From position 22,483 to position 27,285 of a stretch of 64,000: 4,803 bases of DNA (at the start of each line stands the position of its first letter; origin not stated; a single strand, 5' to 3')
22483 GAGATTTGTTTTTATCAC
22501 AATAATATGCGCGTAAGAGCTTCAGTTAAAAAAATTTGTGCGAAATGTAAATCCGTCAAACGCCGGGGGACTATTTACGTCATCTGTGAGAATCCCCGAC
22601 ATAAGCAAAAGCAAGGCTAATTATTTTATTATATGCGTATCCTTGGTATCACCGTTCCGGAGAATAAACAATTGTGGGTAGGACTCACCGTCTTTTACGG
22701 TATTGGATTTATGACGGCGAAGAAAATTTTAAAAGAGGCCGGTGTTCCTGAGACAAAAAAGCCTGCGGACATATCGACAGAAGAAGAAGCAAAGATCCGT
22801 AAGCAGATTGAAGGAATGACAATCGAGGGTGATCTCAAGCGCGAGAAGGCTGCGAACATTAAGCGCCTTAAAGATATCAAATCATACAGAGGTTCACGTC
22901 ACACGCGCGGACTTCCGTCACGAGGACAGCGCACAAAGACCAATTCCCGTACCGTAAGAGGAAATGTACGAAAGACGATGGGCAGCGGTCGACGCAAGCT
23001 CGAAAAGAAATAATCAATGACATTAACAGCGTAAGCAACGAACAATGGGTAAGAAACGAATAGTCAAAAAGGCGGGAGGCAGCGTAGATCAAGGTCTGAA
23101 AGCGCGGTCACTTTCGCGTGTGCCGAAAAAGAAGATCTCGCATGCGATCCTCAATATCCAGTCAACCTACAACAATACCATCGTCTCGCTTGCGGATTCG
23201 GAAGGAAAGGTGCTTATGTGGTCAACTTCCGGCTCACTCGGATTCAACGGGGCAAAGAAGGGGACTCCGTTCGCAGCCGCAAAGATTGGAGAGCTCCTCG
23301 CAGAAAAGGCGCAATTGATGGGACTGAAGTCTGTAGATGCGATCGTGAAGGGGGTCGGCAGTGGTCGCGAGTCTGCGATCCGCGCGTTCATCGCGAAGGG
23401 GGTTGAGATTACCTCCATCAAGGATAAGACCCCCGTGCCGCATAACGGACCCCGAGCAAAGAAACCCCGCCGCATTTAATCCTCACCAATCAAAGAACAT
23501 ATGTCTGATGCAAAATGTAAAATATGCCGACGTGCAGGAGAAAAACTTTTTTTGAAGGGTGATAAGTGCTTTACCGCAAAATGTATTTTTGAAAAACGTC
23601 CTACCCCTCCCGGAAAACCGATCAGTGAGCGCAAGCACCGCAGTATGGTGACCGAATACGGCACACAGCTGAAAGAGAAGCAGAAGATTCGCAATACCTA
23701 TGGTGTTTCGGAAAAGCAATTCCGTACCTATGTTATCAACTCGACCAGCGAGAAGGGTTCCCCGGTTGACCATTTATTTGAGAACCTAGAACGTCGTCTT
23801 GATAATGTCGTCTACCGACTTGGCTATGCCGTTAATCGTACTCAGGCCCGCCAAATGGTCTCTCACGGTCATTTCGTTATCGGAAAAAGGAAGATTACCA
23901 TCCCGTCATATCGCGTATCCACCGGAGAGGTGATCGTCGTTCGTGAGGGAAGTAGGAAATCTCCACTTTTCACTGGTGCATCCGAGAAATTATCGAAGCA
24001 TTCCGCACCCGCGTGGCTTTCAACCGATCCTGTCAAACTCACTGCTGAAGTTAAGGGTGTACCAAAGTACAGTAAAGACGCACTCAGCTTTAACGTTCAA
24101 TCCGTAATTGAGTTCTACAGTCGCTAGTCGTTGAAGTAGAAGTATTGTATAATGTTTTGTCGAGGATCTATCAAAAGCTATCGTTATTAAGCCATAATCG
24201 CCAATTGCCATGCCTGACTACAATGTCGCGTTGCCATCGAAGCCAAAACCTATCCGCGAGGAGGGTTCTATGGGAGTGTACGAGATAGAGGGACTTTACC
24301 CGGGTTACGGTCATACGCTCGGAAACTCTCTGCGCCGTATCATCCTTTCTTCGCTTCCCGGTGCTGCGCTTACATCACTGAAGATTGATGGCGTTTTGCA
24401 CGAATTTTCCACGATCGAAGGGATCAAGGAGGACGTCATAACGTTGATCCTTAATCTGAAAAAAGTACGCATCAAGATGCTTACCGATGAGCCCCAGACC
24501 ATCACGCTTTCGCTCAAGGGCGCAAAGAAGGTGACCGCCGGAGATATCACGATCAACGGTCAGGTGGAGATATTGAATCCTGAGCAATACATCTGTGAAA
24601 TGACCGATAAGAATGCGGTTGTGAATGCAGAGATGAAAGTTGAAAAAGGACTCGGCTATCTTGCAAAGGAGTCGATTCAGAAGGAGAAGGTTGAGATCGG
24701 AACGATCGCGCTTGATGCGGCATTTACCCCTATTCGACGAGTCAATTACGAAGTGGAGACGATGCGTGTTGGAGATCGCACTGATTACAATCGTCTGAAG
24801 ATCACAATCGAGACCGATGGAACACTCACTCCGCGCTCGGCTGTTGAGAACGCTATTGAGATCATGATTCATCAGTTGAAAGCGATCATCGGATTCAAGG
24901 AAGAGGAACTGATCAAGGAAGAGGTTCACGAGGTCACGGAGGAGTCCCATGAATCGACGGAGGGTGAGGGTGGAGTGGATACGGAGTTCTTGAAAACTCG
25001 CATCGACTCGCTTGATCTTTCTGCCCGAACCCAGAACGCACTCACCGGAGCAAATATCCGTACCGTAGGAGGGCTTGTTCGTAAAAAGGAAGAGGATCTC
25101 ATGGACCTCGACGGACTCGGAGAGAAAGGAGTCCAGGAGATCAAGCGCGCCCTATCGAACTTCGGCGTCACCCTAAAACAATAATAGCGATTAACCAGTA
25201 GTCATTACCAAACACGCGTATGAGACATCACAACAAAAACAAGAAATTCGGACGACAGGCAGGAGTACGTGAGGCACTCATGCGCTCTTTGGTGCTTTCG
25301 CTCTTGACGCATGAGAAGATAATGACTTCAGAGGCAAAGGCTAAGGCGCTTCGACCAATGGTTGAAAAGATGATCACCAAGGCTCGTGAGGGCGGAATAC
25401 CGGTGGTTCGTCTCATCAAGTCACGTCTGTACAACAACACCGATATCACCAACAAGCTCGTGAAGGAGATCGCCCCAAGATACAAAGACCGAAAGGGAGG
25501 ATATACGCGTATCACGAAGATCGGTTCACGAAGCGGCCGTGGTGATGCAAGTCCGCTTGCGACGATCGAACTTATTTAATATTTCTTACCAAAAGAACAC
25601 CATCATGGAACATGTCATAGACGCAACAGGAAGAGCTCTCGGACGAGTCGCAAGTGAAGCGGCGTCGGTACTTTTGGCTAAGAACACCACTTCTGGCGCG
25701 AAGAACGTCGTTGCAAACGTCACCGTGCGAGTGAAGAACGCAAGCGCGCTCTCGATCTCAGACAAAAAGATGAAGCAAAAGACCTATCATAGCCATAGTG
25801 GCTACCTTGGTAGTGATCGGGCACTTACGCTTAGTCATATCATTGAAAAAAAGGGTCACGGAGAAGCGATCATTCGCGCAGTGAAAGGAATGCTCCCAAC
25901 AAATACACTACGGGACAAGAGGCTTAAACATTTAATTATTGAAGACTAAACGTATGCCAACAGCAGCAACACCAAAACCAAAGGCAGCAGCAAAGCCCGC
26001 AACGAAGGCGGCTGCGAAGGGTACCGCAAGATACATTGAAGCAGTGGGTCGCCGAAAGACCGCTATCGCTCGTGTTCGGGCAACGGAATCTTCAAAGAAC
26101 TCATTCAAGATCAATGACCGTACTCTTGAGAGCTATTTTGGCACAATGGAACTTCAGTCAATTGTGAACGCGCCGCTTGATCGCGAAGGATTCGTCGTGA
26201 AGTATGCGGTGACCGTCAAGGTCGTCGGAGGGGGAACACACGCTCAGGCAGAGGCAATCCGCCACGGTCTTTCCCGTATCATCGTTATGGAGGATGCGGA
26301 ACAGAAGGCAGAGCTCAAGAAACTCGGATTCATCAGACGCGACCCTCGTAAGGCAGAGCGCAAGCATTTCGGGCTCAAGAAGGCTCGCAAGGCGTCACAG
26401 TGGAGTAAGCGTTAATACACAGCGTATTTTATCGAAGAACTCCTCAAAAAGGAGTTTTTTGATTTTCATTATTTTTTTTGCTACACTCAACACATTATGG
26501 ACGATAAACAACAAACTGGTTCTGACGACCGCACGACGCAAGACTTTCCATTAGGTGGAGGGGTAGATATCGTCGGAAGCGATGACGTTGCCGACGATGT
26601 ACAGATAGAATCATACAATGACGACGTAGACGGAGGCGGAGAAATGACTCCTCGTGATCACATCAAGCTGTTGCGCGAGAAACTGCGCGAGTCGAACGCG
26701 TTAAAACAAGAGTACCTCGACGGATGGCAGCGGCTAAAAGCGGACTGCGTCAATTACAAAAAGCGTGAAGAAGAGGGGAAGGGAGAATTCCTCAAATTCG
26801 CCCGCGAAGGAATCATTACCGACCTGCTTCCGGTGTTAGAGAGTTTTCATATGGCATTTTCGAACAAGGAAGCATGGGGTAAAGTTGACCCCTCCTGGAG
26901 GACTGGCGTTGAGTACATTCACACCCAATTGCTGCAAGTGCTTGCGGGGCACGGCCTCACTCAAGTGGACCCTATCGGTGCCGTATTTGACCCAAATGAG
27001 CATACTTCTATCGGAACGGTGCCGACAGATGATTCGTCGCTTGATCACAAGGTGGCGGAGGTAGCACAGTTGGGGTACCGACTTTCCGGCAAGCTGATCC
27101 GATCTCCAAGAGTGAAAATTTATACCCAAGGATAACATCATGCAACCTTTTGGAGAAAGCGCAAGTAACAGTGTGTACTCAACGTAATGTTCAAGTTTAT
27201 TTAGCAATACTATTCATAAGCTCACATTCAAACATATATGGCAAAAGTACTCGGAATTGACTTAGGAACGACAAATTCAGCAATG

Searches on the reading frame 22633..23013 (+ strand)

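Call 73: search_protein_families(library=pfam, proteins=[window:22633-23013:+], max_evalue=0.00001)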
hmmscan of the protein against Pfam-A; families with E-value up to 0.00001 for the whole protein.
window:22633-23013:+ (126 aa): 1 family
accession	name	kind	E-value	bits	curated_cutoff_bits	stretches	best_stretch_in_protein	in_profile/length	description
PF00416.27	Ribosomal_S13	-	1.7e-26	93.5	31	1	2-107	1-128/128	Ribosomal protein S13/S18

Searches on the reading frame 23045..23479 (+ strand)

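Call 73: search_protein_families(library=pfam, proteins=[window:23045-23479:+], max_evalue=0.00001)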
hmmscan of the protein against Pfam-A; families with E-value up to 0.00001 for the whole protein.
window:23045-23479:+ (144 aa): 1 family
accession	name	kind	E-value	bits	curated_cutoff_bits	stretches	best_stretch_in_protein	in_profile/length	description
PF00411.24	Ribosomal_S11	-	3e-33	114.9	25.1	1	35-143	2-110/110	Ribosomal protein S11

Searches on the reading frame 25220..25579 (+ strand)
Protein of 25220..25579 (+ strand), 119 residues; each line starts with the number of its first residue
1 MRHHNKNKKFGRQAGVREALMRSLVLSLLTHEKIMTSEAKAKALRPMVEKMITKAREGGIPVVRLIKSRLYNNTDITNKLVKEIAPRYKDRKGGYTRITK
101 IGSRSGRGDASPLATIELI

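Call 73: search_protein_families(library=pfam, proteins=[window:25220-25579:+], max_evalue=0.00001)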
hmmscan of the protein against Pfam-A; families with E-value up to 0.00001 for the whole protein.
window:25220-25579:+ (119 aa): 1 family
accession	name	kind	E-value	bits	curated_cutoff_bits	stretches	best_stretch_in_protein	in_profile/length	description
PF01196.24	Ribosomal_L17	-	4.4e-30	104.9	27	1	20-119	1-97/97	Ribosomal protein L17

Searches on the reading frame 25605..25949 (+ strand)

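Call 73: search_protein_families(library=pfam, proteins=[window:25605-25949:+], max_evalue=0.00001)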
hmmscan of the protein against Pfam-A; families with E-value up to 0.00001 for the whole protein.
window:25605-25949:+ (114 aa): 1 family
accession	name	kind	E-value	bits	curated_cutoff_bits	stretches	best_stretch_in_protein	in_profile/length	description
PF00572.24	Ribosomal_L13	-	8.4e-23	81.2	23.8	1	2-110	3-110/119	Ribosomal protein L13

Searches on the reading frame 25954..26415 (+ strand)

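Call 73: search_protein_families(library=pfam, proteins=[window:25954-26415:+], max_evalue=0.00001)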
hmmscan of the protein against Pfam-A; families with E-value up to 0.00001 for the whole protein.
window:25954-26415:+ (153 aa): 1 family
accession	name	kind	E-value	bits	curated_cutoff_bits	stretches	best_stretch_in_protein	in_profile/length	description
PF00380.25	Ribosomal_S9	-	2.5e-35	122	22.5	1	32-153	1-121/121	Ribosomal protein S9/S16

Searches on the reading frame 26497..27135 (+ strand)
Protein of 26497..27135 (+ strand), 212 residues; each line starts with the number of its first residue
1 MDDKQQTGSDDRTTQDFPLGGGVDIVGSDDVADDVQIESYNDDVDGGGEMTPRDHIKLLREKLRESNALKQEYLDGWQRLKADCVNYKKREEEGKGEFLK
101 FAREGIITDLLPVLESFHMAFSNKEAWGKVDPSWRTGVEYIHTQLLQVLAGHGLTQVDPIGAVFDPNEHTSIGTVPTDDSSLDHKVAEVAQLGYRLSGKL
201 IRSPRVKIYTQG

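Call 52: search_protein_families(library=pfam, proteins=[window:26497-27135:+], max_evalue=0.01)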
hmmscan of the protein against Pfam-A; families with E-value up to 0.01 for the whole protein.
window:26497-27135:+ (212 aa): 1 family
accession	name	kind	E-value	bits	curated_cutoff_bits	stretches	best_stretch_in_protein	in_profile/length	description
PF01025.24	GrpE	-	3.7e-33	115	25.8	1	53-208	10-163/165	GrpE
